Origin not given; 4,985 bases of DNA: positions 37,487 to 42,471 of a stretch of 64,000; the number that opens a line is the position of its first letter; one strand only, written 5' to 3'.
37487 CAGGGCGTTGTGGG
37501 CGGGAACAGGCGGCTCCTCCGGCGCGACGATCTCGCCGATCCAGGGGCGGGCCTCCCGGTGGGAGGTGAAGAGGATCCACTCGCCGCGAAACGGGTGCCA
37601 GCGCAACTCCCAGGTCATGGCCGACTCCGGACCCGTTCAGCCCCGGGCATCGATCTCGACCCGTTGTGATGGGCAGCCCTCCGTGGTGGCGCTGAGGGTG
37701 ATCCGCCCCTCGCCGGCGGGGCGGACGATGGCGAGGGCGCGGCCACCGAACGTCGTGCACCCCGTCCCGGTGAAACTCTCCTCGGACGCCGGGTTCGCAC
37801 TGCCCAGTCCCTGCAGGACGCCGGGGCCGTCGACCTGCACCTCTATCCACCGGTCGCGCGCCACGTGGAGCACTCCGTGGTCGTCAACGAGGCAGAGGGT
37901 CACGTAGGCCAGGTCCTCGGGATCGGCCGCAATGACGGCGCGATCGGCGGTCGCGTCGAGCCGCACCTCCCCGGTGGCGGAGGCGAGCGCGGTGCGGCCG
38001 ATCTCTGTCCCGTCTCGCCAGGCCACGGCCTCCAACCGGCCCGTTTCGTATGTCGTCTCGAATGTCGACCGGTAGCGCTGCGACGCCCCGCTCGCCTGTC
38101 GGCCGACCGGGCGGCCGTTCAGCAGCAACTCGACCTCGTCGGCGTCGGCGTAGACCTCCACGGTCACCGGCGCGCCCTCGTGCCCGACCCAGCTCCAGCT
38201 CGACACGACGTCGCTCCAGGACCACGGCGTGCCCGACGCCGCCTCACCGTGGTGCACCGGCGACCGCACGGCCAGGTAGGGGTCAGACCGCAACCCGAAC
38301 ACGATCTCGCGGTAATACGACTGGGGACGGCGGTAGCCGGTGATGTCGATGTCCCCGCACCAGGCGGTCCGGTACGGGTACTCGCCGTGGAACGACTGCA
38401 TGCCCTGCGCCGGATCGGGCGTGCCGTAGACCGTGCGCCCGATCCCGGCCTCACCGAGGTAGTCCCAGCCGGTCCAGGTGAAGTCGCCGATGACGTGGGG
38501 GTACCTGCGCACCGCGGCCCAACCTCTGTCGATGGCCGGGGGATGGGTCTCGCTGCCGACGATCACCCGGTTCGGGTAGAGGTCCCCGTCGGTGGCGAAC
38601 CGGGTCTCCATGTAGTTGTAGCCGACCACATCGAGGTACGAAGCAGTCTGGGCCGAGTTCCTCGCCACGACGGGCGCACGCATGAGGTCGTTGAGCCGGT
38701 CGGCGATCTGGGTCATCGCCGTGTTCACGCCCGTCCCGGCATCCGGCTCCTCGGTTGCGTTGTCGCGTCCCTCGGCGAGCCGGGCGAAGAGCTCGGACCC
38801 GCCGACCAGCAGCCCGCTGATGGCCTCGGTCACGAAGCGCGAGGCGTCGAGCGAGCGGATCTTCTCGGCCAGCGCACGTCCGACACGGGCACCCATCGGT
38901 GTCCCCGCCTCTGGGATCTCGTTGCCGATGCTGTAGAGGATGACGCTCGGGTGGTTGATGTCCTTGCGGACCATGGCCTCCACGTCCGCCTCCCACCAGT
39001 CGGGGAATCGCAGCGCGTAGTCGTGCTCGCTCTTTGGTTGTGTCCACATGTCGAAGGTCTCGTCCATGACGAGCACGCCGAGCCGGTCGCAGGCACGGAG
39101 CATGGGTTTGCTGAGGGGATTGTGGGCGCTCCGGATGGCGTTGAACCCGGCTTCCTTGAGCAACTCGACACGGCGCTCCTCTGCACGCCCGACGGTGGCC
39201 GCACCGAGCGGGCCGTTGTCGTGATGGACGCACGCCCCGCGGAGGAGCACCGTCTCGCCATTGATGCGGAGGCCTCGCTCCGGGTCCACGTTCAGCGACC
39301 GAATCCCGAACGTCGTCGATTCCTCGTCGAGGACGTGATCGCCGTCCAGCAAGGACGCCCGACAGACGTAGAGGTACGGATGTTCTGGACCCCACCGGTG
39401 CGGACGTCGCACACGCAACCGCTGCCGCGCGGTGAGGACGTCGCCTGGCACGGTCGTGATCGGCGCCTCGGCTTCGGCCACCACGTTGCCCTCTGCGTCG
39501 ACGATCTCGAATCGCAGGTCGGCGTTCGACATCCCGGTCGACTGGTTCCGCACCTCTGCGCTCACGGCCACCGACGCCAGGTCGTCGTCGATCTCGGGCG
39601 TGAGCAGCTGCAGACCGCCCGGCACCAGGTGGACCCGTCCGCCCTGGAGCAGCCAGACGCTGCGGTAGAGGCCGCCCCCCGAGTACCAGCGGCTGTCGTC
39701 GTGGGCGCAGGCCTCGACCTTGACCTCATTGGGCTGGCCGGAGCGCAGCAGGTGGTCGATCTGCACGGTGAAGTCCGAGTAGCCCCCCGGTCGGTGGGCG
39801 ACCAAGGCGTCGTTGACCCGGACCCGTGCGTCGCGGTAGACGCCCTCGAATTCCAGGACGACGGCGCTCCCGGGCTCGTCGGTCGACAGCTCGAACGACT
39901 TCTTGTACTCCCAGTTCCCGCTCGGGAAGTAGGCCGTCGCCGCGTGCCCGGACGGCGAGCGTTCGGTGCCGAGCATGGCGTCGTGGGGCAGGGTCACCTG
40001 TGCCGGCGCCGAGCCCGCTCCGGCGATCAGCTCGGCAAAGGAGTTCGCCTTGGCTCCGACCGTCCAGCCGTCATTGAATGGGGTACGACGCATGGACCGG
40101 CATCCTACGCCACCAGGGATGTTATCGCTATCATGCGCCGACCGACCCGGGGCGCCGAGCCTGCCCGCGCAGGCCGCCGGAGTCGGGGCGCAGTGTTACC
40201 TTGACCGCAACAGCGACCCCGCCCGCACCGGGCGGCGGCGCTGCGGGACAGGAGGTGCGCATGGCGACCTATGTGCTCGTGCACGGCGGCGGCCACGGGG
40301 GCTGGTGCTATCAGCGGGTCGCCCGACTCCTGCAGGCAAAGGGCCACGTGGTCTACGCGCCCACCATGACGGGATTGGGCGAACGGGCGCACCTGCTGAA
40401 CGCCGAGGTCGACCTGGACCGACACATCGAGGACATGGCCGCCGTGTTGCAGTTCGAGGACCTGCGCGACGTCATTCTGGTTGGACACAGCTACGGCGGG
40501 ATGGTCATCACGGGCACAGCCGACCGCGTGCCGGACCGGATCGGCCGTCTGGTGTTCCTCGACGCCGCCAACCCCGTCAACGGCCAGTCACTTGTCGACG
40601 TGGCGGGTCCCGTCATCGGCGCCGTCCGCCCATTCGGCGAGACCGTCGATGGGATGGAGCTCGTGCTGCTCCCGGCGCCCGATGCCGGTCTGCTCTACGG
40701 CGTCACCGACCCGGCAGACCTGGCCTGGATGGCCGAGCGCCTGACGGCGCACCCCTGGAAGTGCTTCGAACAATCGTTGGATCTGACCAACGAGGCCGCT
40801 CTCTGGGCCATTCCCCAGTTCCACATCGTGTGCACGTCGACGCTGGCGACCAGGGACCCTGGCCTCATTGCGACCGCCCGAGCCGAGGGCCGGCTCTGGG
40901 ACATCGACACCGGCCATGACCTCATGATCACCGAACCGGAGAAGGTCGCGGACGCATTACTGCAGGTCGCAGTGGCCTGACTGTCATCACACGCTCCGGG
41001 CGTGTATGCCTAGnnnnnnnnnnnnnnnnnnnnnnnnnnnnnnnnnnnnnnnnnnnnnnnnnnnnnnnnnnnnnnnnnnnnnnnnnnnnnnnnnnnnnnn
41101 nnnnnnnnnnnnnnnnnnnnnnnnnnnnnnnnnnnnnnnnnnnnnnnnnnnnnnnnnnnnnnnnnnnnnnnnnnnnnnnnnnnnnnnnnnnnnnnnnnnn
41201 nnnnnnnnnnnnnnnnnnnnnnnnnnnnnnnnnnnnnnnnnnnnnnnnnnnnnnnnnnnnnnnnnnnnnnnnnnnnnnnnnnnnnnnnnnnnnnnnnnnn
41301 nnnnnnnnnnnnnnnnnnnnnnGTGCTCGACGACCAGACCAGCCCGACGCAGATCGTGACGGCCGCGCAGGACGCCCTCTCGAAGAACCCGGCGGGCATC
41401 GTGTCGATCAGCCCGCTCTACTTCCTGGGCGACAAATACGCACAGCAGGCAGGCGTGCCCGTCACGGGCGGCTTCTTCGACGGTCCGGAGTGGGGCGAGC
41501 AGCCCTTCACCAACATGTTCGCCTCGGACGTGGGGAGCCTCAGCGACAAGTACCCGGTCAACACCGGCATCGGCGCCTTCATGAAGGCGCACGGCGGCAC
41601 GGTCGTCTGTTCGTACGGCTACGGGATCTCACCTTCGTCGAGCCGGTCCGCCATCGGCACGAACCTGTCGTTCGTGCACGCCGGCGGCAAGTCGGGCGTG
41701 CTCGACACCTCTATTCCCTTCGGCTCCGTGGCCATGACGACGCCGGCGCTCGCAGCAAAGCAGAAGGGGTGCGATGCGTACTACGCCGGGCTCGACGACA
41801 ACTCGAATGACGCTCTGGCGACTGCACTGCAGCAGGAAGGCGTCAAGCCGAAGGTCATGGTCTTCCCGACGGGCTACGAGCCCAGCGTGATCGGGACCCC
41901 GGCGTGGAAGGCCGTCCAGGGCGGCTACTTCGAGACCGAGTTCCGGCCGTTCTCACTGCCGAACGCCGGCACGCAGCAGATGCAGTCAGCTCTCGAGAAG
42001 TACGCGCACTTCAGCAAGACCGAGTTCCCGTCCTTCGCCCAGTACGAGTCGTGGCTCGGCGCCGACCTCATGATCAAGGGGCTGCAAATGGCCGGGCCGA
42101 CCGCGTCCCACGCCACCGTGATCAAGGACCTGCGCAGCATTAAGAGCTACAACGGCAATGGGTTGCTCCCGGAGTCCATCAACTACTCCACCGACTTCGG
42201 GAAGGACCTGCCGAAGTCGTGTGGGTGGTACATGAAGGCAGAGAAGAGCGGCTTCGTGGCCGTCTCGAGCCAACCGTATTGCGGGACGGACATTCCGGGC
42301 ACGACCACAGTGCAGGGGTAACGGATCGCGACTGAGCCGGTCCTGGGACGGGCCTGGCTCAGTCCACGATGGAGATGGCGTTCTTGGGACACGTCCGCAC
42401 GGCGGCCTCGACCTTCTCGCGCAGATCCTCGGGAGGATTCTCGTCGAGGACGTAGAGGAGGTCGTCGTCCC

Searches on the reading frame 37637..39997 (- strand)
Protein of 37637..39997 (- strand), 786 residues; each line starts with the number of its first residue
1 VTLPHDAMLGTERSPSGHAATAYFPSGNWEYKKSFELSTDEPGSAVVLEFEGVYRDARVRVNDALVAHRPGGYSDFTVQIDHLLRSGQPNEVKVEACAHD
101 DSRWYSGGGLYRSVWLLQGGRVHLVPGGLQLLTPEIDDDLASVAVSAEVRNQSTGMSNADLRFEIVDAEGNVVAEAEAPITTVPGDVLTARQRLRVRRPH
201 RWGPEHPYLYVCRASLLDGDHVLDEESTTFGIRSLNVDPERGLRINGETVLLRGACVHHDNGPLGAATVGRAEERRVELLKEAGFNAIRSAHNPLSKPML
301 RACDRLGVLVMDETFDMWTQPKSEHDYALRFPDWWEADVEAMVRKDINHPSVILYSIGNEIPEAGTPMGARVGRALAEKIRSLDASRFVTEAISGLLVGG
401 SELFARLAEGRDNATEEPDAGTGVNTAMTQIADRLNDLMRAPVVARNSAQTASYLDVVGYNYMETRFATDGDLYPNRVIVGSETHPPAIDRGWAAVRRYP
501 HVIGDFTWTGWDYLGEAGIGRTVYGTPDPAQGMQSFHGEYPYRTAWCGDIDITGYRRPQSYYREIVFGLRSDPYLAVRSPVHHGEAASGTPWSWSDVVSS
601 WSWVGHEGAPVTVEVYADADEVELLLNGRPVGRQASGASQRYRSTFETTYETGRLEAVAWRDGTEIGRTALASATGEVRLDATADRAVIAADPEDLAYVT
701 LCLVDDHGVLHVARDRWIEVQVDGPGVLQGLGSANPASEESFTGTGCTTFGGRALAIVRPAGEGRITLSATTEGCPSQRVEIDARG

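Call 23: search_protein_families(library=pfam, proteins=[window:37637-39997:-])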
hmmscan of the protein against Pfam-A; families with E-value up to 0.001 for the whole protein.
window:37637-39997:- (786 aa): 6 families
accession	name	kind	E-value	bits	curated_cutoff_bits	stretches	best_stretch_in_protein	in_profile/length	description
PF18565.7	Glyco_hydro2_C5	-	5.3e-28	97.4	32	1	680-780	1-102/103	Glycoside hydrolase family 2 C-terminal domain 5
PF02836.23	Glyco_hydro_2_C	-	2.2e-21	76.7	21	1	243-390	8-159/302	Glycosyl hydrolases family 2, TIM barrel domain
PF00703.27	Glyco_hydro_2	-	4.1e-17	63.4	23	1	132-233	8-109/109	Glycosyl hydrolases family 2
PF16355.11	DUF4982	-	3.1e-16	59.5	23.9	1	608-666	1-60/61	Domain of unknown function (DUF4982)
PF02837.24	Glyco_hydro_2_N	-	1.4e-08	35.3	28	1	26-118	62-167/169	Glycosyl hydrolases family 2, sugar binding domain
PF22666.2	Glyco_hydro_2_N2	-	7.4e-08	33.1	27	1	25-95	46-116/167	Glycosyl hydrolase 2 galactose-binding domain-like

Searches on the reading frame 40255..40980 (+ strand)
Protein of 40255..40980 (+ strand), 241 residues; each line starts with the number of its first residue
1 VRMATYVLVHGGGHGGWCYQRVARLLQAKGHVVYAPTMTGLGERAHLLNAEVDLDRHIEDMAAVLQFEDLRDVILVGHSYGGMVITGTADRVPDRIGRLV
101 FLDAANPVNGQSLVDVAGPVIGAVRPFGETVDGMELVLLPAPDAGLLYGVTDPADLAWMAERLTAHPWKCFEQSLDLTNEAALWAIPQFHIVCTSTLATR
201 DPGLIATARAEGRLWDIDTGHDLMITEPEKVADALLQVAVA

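Call 23: search_protein_families(library=pfam, proteins=[window:40255-40980:+])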
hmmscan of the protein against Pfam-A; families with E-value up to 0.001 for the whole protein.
window:40255-40980:+ (241 aa): 3 families
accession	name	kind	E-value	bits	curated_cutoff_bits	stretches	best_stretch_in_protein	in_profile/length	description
PF12697.13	Abhydrolase_6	-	3.4e-22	80.6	26.3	1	7-234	2-217/217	Alpha/beta hydrolase family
PF00561.26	Abhydrolase_1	-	7.2e-13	49.2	25.8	1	7-106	4-105/245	alpha/beta hydrolase fold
PF12146.15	Hydrolase_4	-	6.5e-11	42.4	27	1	4-106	5-111/239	Serine aminopeptidase, S33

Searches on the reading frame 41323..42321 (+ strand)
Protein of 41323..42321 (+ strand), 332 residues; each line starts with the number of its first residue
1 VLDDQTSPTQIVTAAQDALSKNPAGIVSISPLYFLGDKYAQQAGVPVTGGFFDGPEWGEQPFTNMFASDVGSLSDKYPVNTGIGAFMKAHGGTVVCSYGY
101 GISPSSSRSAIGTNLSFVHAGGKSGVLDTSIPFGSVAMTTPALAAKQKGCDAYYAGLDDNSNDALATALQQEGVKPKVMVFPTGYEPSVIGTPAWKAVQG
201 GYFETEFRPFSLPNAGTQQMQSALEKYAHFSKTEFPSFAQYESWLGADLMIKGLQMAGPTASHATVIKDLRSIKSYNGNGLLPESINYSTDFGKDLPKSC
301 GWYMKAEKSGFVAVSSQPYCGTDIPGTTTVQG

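Call 23: search_protein_families(library=pfam, proteins=[window:41323-42321:+])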
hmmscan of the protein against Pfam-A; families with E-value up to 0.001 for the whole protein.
window:41323-42321:+ (332 aa): 1 family
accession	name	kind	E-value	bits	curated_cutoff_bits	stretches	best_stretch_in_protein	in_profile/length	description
PF13458.12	Peripla_BP_6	-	2.3e-32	113.5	31.7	1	3-282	49-316/343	Periplasmic binding protein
